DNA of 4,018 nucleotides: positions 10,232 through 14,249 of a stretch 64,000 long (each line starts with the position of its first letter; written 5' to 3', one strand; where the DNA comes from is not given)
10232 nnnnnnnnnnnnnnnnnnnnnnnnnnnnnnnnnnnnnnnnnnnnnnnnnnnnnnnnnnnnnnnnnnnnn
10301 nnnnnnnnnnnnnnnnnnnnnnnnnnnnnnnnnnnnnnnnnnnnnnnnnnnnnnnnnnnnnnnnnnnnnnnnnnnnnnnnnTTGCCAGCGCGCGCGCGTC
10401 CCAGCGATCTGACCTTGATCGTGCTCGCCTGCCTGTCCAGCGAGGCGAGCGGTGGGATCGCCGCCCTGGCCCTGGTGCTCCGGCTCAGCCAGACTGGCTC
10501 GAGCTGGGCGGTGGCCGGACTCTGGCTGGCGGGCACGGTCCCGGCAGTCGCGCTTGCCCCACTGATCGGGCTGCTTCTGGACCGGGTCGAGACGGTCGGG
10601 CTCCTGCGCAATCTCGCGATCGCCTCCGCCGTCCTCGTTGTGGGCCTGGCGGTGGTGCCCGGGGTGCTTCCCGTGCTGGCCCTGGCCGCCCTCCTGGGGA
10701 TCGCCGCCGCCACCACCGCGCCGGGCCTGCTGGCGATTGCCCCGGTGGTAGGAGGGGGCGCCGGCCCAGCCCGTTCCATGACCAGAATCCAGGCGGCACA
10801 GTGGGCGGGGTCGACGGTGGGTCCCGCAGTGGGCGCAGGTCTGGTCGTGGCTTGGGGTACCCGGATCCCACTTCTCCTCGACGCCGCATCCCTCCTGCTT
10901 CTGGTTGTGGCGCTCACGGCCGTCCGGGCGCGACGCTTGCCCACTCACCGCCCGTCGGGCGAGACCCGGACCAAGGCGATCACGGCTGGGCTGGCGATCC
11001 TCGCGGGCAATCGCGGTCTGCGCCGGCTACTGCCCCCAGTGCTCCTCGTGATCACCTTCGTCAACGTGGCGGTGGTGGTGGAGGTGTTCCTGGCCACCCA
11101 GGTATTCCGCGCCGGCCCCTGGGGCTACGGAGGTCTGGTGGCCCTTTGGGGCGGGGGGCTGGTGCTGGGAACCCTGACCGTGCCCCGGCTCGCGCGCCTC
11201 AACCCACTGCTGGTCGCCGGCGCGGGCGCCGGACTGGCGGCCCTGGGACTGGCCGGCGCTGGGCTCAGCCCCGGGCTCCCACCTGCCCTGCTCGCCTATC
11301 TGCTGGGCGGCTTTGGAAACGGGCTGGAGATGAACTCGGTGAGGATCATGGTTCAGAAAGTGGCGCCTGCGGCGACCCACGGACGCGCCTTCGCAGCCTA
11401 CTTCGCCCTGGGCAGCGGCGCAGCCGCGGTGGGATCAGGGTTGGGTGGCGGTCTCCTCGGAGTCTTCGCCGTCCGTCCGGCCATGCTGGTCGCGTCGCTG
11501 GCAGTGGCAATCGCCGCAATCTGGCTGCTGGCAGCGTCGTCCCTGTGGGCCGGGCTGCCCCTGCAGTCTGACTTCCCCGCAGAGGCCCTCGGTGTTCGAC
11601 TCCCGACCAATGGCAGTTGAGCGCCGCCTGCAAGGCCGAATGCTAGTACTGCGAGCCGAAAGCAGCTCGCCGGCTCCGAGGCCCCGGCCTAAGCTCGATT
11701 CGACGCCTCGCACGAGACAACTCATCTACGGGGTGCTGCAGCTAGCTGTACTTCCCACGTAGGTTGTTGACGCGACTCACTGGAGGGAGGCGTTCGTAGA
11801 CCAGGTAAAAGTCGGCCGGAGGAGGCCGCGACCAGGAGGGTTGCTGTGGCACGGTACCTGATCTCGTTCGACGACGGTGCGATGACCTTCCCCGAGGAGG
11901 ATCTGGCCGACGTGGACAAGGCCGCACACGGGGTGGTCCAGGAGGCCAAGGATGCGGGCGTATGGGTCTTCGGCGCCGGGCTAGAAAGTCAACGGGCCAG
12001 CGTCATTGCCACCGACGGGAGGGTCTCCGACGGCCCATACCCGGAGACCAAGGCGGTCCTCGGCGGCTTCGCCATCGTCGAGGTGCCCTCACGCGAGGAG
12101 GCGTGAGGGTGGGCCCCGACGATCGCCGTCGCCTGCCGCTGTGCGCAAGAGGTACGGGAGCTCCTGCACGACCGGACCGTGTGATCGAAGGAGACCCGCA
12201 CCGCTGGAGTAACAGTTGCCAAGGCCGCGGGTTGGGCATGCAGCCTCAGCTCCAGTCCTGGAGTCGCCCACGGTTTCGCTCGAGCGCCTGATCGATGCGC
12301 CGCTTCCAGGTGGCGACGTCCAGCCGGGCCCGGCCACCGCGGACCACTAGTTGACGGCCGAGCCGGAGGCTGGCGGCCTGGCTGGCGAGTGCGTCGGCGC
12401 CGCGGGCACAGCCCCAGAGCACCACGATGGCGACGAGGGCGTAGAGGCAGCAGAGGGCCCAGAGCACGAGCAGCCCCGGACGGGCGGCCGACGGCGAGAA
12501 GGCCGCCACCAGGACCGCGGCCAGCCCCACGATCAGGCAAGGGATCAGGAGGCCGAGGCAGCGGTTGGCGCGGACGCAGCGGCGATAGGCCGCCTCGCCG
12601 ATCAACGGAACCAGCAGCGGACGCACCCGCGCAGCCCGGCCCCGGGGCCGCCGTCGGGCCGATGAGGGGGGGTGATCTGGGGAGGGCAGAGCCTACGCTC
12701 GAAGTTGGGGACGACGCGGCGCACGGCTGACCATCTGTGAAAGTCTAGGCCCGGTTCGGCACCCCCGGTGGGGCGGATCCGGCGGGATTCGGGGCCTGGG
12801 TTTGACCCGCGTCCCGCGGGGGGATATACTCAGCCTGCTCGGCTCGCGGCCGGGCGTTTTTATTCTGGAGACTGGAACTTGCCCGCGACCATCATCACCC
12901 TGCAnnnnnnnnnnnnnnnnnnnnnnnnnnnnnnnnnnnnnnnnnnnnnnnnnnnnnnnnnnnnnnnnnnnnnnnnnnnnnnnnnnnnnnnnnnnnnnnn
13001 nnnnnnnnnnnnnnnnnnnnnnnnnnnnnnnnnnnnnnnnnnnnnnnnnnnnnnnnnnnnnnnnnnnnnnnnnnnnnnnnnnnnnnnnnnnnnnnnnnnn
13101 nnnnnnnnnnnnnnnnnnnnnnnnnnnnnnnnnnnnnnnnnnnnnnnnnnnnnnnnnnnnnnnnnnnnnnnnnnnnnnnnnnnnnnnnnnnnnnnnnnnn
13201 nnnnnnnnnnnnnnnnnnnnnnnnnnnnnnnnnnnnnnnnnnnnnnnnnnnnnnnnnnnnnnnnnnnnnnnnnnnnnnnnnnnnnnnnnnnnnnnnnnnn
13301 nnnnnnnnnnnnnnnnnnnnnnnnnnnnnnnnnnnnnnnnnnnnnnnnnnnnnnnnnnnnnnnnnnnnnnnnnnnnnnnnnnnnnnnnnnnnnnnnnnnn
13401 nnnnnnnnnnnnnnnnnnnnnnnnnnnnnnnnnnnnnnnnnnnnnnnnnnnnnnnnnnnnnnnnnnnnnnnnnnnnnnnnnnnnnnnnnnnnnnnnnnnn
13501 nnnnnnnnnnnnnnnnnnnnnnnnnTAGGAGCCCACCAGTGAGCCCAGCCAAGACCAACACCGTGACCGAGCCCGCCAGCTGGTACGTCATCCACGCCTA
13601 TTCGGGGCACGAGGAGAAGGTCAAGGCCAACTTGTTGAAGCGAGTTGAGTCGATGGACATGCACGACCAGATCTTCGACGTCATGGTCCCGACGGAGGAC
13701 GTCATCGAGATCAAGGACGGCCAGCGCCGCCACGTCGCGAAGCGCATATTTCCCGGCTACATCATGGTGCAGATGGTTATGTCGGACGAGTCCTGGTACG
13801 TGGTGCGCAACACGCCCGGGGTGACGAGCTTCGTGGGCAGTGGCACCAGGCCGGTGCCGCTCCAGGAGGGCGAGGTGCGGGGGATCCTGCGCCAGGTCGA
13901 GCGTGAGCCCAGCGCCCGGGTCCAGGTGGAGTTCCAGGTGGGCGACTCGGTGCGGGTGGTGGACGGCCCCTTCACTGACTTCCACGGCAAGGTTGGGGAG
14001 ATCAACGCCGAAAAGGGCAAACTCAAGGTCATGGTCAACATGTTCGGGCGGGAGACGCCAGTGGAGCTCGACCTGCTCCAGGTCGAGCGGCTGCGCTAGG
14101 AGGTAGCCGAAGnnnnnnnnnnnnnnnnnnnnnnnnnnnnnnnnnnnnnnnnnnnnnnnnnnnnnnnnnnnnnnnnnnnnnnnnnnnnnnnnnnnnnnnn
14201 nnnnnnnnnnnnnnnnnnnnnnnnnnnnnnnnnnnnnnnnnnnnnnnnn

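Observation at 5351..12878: ~7.5 kb accessory insertion splitting the conserved tRNA-Tyr/tRNA-Thr–rpmG–tRNA-Trp–secE–nusG locus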

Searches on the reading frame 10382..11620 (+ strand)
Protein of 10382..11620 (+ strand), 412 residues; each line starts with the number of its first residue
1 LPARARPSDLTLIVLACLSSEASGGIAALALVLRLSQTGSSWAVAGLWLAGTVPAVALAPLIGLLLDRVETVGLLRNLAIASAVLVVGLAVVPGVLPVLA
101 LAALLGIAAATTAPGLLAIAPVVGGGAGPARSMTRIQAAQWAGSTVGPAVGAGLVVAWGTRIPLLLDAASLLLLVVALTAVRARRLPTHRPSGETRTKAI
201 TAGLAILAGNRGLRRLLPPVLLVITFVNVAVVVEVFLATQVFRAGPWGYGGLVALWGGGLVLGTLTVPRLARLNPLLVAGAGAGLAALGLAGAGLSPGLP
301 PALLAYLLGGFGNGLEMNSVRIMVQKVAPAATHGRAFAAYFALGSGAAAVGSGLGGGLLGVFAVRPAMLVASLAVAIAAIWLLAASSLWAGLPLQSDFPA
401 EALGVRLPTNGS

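Call 7: search_protein_families(library=pfam, proteins=[window:10382-11620:+], max_evalue=0.01)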
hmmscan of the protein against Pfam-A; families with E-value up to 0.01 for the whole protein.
window:10382-11620:+ (412 aa): 2 families
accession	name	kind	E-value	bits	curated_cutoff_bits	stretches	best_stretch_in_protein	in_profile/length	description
PF07690.21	MFS_1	-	4e-19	69.2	33.4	2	14-351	6-346/347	Major Facilitator Superfamily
PF05977.19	MFS_3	-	1.6e-07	30.6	27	1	39-383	42-391/524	Transmembrane secretion effector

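Call 40: search_protein_families(library=ncbifam, proteins=[window:10382-11620:+], max_evalue=0.01)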
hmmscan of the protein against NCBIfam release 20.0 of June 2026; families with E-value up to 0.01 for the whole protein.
window:10382-11620:+ (412 aa): 3 families
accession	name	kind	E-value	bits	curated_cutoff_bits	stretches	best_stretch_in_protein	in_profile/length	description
TIGR00900.1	2A0121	subfamily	5e-23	82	319.6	1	12-359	3-360/364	H+ Antiporter protein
NF000245.1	macrolide_MefA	exception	2.4e-05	23.6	675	1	25-271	26-279/405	macrolide efflux MFS transporter Mef(A)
NF000246.1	macrolide_MefC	exception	0.00016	20.9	870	1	44-373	45-383/407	macrolide efflux MFS transporter Mef(C)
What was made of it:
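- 10382..11620 (+): MFS transporter (MFS_1/MFS_3, 412 aa), a lineage-specific gene of the interval. Pfam (call 7) and NCBIfam TIGR00900, below cut-off (call 40).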

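Call 42: search_protein_families(library=padloc, proteins=[window:10382-11620:+], max_evalue=0.001)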
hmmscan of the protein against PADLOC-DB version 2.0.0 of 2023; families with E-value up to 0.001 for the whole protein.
window:10382-11620:+ (412 aa): 0 families

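Call 54: find_related_loci(query=window:10382-11620:+, collection=metagenome_contigs, flank=10000)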
Query window:10382-11620:+ (412 aa) in metagenome_contigs; peptide patterns used: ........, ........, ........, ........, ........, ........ (x = any residue, [..] = any of these).
600 stretches matched a pattern (row limit reached: there are more); 2 encode a relative of the query (tblastn E <= 1e-3); 2 distinct loci.
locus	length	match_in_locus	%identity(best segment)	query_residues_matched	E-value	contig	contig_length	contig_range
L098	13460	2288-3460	64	6-391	8e-101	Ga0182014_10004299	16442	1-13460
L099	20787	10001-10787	64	5-352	3e-37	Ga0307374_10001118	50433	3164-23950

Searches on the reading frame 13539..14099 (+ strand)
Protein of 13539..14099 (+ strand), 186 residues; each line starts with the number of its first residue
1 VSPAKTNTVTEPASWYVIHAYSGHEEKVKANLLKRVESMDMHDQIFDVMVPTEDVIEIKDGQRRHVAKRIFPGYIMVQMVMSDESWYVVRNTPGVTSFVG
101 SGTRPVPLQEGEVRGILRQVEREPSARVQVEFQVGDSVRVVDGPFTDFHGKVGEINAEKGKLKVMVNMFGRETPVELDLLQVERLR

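Call 7: search_protein_families(library=pfam, proteins=[window:13539-14099:+], max_evalue=0.01)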
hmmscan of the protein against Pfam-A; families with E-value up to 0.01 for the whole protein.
window:13539-14099:+ (186 aa): 3 families
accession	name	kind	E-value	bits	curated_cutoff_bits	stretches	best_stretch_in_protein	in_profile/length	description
PF02357.24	NusG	-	1e-30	106.5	22.2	1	14-116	2-92/93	Transcription termination factor nusG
PF00467.35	KOW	-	6.5e-05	23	22.3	1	134-163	1-30/32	KOW motif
PF23291.1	KOW4_SPT5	-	0.0026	18.1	27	1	131-155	8-32/55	Transcription elongation factor SPT5, fourth KOW domain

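Call 12: find_encoding_contigs(protein=window:13539-14099:+, flank=10000, max_places=10)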
Protein window:13539-14099:+ (186 aa): 1 contig read that carries it; 1 place shown.
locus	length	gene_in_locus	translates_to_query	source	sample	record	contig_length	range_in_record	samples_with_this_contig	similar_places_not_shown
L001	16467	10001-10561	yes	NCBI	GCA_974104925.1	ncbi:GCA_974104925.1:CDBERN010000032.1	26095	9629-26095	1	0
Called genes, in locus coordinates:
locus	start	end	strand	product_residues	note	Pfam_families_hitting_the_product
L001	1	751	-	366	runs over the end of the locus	PF04012:PspA_IM30, PF22743:PspAA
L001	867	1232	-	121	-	PF01588:tRNA_bind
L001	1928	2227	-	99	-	PF13683:rve_3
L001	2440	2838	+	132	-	-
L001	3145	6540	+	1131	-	PF00211:Guanylate_cyc, PF13181:TPR_8 (faint), PF13191:AAA_16, PF13176:TPR_7 (faint), PF17874:TPR_MalT (faint), PF00515:TPR_1 (faint), PF07719:TPR_2 (faint), PF13424:TPR_12 (weak), +1 more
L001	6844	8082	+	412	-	PF07690:MFS_1, PF05977:MFS_3 (weak)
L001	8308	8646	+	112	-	PF03795:YCII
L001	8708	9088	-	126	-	-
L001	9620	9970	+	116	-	PF00584:SecE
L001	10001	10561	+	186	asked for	PF02357:NusG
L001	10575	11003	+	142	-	PF03946:Ribosomal_L11_N, PF00298:Ribosomal_L11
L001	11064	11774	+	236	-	PF00687:Ribosomal_L1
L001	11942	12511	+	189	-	PF00466:Ribosomal_L10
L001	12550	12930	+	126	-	PF16320:Ribosomal_L12_N, PF00542:Ribosomal_L12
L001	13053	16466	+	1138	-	?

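Call 15: find_related_loci(query=window:13539-14099:+, collection=genome_contigs, flank=10000)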
Query window:13539-14099:+ (186 aa) in genome_contigs; peptide patterns used: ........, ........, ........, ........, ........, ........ (x = any residue, [..] = any of these).
359 stretches matched a pattern; 217 encode a relative of the query (tblastn E <= 1e-3); the best 80 are kept; 80 distinct loci.
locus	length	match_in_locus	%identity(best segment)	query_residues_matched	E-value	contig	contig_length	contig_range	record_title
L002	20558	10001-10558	92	1-186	7e-113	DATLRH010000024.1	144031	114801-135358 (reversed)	MAG TPA_asm: Candidatus Dormiibacterota bacterium isolate SMAG_U13899 k141_428062, whole genome shotgun sequence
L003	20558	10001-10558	91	1-186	2e-111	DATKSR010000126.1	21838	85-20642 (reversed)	MAG TPA_asm: Candidatus Dormiibacterota bacterium isolate SMAG_U14059 k141_1536835, whole genome shotgun sequence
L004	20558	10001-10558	91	1-186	3e-111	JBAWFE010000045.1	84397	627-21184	MAG: Candidatus Dormiibacterota bacterium isolate MFD05722_ilm_asm_bin17 k127_290793, whole genome shotgun sequence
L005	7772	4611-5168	90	1-186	4e-111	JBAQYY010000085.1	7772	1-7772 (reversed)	MAG: Candidatus Dormiibacterota bacterium isolate MFD10881_ilm_asm_bin19 k127_86631, whole genome shotgun sequence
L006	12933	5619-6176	90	1-186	6e-111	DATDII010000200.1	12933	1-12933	MAG TPA_asm: Candidatus Dormiibacterota bacterium isolate SMAG_U300 k141_1814247, whole genome shotgun sequence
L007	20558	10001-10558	91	1-186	4e-111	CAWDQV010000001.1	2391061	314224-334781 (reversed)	MAG: Candidatus Dormibacteraeota bacterium isolate MFD03399.bin.2.21 genome assembly, contig: contig_16369, whole genome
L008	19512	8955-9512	90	1-186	2e-110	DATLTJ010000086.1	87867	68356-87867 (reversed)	MAG TPA_asm: Candidatus Acidiferrales bacterium isolate SMAG_U13953 k141_1547929, whole genome shotgun sequence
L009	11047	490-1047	90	1-186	3e-110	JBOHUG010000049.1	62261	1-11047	MAG: Candidatus Dormibacteria bacterium isolate TC-S_metawrap_bin.159 k127_3609775, whole genome shotgun sequence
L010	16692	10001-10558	90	1-186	9e-110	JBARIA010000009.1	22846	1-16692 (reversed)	MAG: Candidatus Dormiibacterota bacterium isolate MFD06470_ilm_asm_bin14 k127_315994, whole genome shotgun sequence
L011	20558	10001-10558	89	1-186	1e-109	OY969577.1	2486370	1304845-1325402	MAG: Candidatus Dormibacteraeota bacterium isolate MFD10064.bin.c.3 genome assembly, chromosome: 1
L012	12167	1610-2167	90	1-186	3e-109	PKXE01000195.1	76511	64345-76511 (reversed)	MAG: Candidatus Dormiibacterota bacterium isolate palsa_862 73.20120500_P26.6_contig_627, whole genome shotgun sequence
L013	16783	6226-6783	89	1-186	2e-109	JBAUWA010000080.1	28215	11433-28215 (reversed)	MAG: Candidatus Dormiibacterota bacterium isolate MFD09220_ilm_asm_bin22 k127_241174, whole genome shotgun sequence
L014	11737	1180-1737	88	1-186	1e-108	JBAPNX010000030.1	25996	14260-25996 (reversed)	MAG: Candidatus Dormiibacterota bacterium isolate MFD01221_ilm_asm_bin25 k127_206101, whole genome shotgun sequence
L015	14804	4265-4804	89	7-186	5e-107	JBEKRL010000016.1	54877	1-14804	MAG: Candidatus Dormibacteria bacterium isolate SPRUCE 50 SPRUCE_50_16, whole genome shotgun sequence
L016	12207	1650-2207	84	1-186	3e-106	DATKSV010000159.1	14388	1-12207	MAG TPA_asm: Candidatus Nanopelagicaceae bacterium isolate SMAG_U14063 k141_1242144, whole genome shotgun sequence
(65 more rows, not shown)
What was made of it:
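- On Actinobacterial tyrT-thrT-metT-rpmG locus: The organism is Dormibacterota (call 15).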
